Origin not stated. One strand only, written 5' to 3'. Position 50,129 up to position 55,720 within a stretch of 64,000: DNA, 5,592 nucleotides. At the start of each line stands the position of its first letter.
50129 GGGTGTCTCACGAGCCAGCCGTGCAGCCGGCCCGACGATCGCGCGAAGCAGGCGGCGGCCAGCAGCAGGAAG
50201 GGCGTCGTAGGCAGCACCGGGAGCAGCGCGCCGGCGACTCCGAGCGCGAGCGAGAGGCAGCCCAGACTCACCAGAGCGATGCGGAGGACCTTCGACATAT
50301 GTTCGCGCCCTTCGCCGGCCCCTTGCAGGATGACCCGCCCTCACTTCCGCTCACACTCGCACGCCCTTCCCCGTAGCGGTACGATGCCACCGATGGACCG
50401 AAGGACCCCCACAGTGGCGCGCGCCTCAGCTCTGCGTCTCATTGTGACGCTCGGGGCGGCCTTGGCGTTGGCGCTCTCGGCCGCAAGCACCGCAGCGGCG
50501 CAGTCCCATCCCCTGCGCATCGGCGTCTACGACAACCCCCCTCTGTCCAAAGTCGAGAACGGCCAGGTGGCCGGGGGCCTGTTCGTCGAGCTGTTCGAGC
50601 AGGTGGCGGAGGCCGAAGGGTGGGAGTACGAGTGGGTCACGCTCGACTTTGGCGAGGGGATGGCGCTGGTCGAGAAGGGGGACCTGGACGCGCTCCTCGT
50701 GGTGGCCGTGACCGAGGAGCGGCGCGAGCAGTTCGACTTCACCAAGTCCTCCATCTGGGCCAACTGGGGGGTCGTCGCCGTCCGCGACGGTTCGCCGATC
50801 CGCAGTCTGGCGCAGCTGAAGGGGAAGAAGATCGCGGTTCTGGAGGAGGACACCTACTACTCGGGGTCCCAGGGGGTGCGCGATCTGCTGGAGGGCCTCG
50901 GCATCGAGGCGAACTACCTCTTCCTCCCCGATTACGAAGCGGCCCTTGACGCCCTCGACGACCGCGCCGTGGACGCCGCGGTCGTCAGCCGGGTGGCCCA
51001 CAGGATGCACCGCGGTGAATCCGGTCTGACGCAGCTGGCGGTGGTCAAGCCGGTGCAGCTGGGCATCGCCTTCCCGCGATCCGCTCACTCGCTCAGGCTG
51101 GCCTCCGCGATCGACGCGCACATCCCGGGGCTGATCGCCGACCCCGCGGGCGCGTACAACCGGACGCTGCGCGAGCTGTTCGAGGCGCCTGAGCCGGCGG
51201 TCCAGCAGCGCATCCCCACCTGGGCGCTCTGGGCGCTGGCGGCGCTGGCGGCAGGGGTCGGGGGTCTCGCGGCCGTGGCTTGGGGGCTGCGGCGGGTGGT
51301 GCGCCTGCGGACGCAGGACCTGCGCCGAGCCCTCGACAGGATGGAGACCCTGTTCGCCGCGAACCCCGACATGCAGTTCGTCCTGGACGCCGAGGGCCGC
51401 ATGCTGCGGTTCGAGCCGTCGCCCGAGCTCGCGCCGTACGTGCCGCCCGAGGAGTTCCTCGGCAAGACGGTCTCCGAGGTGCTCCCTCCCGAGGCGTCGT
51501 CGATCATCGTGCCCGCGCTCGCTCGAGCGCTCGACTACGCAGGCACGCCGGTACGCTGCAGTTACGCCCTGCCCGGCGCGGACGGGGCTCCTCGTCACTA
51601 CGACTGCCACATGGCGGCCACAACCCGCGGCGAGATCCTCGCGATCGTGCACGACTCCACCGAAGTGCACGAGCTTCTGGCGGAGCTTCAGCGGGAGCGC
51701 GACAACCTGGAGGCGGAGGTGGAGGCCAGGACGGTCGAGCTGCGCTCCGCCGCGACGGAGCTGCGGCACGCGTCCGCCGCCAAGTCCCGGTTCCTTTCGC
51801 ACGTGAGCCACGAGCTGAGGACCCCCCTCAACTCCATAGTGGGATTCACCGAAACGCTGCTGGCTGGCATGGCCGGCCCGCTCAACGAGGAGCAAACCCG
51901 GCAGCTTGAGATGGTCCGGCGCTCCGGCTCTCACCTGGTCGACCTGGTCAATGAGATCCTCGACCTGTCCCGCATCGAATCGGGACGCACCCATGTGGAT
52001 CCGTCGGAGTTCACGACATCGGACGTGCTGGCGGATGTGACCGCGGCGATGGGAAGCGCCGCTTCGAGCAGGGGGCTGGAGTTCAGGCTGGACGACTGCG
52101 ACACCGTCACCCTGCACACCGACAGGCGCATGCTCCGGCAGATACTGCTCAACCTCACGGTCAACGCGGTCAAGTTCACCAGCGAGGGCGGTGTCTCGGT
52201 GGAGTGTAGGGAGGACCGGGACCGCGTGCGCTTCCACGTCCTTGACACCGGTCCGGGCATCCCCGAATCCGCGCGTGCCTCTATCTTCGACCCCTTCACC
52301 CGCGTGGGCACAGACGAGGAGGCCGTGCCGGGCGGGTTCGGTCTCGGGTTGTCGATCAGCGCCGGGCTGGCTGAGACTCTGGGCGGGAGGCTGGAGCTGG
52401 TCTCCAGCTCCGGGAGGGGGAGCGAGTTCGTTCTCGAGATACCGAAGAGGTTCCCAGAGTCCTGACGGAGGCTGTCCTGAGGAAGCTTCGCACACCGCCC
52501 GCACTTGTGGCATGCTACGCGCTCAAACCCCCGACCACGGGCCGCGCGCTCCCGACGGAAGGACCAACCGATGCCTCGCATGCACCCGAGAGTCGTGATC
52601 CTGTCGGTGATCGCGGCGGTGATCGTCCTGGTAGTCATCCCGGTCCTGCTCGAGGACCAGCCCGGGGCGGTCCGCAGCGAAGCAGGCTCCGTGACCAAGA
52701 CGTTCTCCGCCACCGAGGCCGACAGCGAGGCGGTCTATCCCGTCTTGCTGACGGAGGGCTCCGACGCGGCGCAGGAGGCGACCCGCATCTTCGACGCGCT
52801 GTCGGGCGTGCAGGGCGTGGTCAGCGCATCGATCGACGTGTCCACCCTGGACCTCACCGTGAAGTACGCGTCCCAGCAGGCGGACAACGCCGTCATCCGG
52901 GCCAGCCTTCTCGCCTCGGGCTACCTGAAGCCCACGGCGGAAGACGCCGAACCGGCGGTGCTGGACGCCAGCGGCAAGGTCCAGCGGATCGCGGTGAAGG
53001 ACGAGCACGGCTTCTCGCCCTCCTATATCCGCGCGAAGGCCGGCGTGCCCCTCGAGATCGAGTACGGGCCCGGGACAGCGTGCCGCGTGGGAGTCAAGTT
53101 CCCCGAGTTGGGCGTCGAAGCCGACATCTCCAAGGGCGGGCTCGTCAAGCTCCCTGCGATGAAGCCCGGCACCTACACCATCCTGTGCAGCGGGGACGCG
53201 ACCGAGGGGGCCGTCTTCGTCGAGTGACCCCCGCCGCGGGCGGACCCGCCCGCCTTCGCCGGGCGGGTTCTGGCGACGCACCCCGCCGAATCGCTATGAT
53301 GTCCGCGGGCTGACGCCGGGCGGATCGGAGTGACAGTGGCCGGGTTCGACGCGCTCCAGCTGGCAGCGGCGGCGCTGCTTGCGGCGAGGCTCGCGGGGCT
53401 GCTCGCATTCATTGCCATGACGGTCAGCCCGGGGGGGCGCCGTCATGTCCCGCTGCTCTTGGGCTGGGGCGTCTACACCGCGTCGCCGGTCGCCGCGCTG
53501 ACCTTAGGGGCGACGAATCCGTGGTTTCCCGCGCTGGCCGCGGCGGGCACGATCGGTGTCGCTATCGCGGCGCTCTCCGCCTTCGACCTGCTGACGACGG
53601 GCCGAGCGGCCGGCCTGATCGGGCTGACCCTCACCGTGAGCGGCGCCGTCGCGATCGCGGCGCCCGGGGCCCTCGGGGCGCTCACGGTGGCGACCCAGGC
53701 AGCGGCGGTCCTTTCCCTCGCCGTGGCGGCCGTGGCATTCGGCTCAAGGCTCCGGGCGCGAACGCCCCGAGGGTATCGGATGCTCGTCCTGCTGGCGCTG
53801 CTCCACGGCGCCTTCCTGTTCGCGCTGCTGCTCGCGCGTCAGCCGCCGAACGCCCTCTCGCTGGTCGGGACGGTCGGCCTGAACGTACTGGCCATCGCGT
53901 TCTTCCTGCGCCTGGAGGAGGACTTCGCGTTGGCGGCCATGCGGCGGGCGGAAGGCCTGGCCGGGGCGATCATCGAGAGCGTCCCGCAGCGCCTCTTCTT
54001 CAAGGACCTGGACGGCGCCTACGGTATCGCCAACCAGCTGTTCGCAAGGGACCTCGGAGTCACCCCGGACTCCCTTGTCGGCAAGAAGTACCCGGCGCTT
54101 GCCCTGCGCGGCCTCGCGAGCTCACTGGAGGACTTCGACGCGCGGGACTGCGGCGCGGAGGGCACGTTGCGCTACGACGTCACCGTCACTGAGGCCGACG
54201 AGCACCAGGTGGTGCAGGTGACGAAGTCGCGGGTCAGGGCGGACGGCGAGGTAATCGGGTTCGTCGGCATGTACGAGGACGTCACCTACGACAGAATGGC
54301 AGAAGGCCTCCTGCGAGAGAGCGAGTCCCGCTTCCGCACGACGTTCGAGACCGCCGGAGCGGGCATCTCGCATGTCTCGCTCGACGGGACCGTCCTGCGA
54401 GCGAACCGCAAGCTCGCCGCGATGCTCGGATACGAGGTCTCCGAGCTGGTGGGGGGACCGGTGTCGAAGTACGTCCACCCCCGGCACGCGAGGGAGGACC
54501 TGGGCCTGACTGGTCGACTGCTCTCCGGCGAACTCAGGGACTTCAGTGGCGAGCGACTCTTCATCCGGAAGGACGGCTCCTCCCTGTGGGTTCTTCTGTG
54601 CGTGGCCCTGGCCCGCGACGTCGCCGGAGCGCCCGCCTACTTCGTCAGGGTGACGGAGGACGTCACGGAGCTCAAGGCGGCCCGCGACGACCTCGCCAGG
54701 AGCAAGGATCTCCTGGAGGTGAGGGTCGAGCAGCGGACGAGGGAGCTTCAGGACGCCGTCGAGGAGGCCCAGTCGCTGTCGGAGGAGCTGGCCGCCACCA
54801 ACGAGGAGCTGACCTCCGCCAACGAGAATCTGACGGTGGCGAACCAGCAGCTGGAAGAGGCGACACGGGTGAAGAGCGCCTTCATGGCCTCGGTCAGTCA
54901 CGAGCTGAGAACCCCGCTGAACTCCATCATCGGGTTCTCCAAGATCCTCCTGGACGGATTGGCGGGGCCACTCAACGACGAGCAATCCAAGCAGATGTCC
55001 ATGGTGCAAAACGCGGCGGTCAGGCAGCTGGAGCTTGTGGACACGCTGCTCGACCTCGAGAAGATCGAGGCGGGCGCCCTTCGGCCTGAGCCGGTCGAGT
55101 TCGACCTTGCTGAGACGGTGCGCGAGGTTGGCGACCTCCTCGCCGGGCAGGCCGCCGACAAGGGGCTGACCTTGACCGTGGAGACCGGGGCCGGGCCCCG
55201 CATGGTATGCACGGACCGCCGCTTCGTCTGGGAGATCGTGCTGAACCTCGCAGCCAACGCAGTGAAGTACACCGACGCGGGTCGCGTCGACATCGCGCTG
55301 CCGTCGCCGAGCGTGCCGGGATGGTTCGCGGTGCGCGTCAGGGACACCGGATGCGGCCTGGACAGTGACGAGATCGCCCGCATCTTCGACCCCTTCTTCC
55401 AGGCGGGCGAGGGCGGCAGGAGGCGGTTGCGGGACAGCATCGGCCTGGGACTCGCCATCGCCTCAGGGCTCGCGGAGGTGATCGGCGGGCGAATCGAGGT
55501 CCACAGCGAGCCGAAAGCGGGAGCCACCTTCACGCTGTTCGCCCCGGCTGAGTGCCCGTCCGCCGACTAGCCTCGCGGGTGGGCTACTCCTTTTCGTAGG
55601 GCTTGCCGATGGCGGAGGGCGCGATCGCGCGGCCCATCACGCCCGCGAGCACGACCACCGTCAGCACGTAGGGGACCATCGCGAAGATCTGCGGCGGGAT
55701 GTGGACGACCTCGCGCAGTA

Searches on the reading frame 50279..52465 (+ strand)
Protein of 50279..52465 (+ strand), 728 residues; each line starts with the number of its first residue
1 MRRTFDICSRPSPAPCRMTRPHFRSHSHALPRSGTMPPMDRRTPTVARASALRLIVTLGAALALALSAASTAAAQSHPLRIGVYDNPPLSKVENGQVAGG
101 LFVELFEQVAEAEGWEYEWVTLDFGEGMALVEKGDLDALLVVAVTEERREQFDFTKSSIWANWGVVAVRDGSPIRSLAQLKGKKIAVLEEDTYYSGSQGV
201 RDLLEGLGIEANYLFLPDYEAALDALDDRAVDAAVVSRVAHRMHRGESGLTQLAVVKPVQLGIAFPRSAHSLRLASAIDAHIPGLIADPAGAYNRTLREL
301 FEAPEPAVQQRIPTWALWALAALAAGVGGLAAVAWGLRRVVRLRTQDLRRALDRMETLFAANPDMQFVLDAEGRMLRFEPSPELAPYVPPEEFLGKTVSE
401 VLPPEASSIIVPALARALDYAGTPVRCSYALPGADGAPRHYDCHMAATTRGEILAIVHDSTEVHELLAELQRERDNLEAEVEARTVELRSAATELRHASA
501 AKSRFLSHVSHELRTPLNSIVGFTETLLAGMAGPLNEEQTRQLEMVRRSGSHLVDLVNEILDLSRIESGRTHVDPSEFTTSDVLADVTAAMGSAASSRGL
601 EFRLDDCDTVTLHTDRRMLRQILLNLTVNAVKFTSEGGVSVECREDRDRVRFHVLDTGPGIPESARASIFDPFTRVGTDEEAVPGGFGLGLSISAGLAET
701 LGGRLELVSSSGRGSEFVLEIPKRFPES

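Call 93: search_protein_families(library=pfam, proteins=[window:50279-52465:+], max_evalue=0.00001)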
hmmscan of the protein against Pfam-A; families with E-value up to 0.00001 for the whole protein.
window:50279-52465:+ (728 aa): 5 families
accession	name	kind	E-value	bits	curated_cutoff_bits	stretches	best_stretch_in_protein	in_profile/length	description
PF02518.31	HATPase_c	-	2.4e-24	86.4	26.4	1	615-723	2-109/111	Histidine kinase-, DNA gyrase B-, and HSP90-like ATPase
PF00512.31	HisKA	-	9.1e-22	77.3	26.9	1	501-569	1-66/66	His Kinase A (phospho-acceptor) domain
PF00497.25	SBP_bac_3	-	2.8e-13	50.2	26.4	1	79-357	1-98/132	Bacterial extracellular solute-binding proteins, family 3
PF08448.16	PAS_4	-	3.9e-09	37.2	23.1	1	362-464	4-109/110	PAS fold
PF12974.12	Phosphonate-bd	-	1.2e-06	28.5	27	1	161-253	84-181/242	ABC transporter, phosphonate, periplasmic substrate-binding protein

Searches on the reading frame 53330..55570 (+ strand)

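Call 93: search_protein_families(library=pfam, proteins=[window:53330-55570:+], max_evalue=0.00001)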
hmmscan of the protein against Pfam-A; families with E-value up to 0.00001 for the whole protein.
window:53330-55570:+ (746 aa): 6 families
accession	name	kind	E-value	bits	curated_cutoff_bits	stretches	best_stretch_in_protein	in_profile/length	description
PF02518.31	HATPase_c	-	2.6e-22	79.8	26.4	1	629-740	2-109/111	Histidine kinase-, DNA gyrase B-, and HSP90-like ATPase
PF00512.31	HisKA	-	6.2e-18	65.1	26.9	1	515-582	2-66/66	His Kinase A (phospho-acceptor) domain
PF08448.16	PAS_4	-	3.8e-17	62.9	23.1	2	216-319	2-106/110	PAS fold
PF00989.32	PAS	-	8.2e-14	52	22.6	1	334-441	2-109/113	PAS fold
PF13426.13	PAS_9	-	1.2e-13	51.7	27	1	350-447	8-103/103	PAS domain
PF08447.18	PAS_3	-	1.4e-06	28.9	25.6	1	356-439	2-86/89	PAS fold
